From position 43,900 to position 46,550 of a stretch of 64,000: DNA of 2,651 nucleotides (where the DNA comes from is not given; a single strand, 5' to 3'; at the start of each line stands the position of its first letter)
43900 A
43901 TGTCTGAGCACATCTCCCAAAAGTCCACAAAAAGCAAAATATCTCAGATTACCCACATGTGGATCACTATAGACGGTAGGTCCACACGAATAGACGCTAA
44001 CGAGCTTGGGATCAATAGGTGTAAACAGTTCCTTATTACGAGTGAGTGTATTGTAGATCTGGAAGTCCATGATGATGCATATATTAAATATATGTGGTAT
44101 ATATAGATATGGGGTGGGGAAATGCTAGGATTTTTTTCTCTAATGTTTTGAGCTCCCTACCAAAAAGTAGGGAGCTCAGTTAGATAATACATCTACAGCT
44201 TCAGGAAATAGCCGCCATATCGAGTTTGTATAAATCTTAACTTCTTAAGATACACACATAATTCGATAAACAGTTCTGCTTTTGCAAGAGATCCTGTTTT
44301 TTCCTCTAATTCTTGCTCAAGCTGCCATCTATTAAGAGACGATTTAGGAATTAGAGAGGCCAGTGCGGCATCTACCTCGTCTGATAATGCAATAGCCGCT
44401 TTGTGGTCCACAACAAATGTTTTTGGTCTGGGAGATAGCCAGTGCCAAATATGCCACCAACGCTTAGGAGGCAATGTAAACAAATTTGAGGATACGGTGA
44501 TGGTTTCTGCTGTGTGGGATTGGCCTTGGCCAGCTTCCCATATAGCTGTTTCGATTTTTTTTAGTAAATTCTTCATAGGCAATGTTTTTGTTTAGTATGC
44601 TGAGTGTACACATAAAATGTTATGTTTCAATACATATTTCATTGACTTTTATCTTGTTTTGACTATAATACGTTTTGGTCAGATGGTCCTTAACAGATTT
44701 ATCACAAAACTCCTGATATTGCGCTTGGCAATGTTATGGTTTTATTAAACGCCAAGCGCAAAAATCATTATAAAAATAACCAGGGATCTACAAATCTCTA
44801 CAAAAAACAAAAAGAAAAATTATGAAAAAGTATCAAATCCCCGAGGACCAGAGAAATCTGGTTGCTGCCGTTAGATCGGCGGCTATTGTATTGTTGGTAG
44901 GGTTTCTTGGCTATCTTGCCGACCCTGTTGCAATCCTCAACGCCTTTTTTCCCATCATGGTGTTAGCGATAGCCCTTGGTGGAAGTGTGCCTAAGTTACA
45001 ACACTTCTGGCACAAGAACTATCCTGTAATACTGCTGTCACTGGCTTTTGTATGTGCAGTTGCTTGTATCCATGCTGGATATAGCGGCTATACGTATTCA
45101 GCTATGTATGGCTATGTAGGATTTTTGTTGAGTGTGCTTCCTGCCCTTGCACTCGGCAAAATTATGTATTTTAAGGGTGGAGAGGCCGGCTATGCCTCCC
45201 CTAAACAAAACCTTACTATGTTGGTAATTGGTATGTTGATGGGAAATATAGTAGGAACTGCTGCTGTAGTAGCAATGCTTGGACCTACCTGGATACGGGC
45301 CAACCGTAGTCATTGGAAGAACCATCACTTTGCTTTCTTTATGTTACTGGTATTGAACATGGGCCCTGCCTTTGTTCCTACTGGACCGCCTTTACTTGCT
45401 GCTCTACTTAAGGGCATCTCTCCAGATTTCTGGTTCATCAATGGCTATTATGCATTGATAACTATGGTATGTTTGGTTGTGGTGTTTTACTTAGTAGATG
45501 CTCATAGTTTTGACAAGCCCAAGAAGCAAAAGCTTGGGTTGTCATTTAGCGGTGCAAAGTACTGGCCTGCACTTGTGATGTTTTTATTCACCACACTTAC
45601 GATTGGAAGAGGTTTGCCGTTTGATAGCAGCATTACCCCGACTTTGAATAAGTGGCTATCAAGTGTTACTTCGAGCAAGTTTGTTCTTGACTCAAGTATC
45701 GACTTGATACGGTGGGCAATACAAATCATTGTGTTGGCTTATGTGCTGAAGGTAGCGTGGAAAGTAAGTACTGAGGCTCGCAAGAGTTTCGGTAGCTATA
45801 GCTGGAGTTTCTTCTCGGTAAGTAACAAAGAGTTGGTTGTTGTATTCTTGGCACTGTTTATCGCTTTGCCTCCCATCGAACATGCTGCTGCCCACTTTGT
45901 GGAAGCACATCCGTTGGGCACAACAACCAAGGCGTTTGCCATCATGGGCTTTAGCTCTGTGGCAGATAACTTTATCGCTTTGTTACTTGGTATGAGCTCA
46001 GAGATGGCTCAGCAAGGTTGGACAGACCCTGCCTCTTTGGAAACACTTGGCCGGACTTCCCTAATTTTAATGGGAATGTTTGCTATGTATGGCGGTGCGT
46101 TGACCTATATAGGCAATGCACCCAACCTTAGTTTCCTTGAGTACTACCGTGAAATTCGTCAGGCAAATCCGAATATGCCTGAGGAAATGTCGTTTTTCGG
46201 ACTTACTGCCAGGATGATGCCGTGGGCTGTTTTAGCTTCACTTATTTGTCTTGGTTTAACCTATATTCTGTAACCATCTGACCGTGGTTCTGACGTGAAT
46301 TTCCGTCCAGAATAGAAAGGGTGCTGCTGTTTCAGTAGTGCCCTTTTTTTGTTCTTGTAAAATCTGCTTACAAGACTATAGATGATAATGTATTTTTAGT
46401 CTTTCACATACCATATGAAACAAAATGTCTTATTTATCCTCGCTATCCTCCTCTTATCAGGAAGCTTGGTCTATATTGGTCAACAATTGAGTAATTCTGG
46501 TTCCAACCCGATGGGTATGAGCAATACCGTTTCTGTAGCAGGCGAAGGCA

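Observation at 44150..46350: A GC-elevated two-gene island is entirely free of TGA codons, suggesting recent transfer from a standard-code organism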

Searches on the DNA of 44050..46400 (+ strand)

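Call 11: search_rna_families(source=window, start=44050, end=44900, threshold=evalue, max_evalue=5)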
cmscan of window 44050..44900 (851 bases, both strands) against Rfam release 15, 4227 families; matches with E-value up to 5: 3.
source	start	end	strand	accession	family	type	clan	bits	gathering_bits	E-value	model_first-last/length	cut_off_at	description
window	44721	44900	+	RF02032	GOLLD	Gene;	-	16.2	150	0.07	1-219/416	3'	Giant, ornate, lake- and Lactobacillales-derived (GOLLD) RNA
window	44676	44747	-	RF01501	Afu_199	Gene; snRNA; snoRNA; CD-box;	-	15.7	45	4.6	1-77/77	no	A. fimigatus snoRNA Afu_199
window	44142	44189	-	RF00638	MIR159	Gene; miRNA;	-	15.1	74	1.1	1-196/196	no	MIR159 microRNA precursor family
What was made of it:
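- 44719..44761 (+): Stable hairpin (GC-rich 11-bp stem) in the roughly 150-nt permease leader. Possible operator or RNA regulator. No Rfam family matches (call 11).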

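Call 55: search_dna_similar(query=window:44100-46400:+, collection=plasmids, mode=distant, max_rows=8)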
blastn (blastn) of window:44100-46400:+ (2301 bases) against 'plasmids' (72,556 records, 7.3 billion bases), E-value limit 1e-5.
No match.

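Call 56: search_dna_similar(query=window:44100-46400:+, collection=phages, mode=distant, max_rows=8)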
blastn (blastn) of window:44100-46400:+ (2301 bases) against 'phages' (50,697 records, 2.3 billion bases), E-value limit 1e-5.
No match.
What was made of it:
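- On Horizontally transferred gene / genomic island: No plasmid or phage similarity (calls 55, 56).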

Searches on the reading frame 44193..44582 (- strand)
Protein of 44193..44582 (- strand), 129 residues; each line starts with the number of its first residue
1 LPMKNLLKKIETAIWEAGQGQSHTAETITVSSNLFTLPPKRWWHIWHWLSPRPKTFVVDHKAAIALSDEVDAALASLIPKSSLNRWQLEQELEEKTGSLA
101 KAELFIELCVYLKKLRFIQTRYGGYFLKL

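Call 5: search_protein_families(library=pfam, proteins=[window:44193-44582:-], max_evalue=0.1)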
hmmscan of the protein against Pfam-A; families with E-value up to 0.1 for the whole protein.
window:44193-44582:- (129 aa): 0 families

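Call 28: find_homologous_proteins(query=window:44196-44576:-, max_evalue=0.01)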
Query seq(127 aa) (127 aa): 1 proteins with E <= 0.01 among 28 candidates.
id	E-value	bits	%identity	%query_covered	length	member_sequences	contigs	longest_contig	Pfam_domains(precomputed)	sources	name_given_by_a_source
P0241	6.4e-79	280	99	100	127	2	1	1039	-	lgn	-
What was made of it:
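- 44193..44582 (-): ORF129 (likely start ATG at 44576, giving 127 aa). ORFan with no TGA and only 5 Gly. Possibly a small regulator co-transferred with the permease. Status uncertain. Only a self-hit in the protein database (call 28).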

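Call 53: search_protein_families(library=ncbifam, proteins=[window:44196-44576:-], max_evalue=0.1)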
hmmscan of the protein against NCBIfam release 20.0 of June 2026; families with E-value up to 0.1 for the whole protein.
window:44196-44576:- (127 aa): 0 families
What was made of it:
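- On NhaD-type Na+/H+ antiporter (the name databases give to homologs): No NCBIfam equivalog matches (call 53).
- Closest known: CitMHS_2. Different: No NCBIfam model matches (call 53).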

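Call 54: search_protein_families(library=phrogs, proteins=[window:44196-44576:-], max_evalue=0.1)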
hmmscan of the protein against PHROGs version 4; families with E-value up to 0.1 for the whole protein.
window:44196-44576:- (127 aa): 0 families
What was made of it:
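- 44193..44582 (-): No Pfam, NCBIfam or PHROG match (calls 5, 53, 54).
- On Horizontally transferred gene / genomic island: ORF129 has no family match (calls 5, 53, 54).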

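Call 60: predict_structure(protein=window:44196-44576:-)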
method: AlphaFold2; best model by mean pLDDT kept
length: 127 residues; sequences in the alignment: 1
mean_pLDDT: 50.1   pTM: 0.40
mean pLDDT of the five models: 50.1, 45.3, 43.7, 42.2, 39.7
residues with pLDDT >= 90: 0; 70-90: 8; 50-70: 59; < 50: 60
segments of 3 or more residues with pLDDT < 50: 1-5, 15-58, 122-127
pLDDT, mean of each block of 10 residues (from residue 1): 48 44 27 33 40 44 61 56 69 67 65 56 37
secondary structure, 60 per line:
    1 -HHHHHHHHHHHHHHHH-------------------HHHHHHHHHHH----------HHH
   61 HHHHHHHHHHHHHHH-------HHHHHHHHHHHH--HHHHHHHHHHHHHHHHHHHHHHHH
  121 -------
elements in order: H2-17 H37-47 H58-75 H83-94 H97-120
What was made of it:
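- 44193..44582 (-): The AF2 model has pLDDT 50 and is uninformative (call 60).
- Tried and rejected: ORF129 structure: pLDDT 50, so it was not taken to fold search (call 60).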
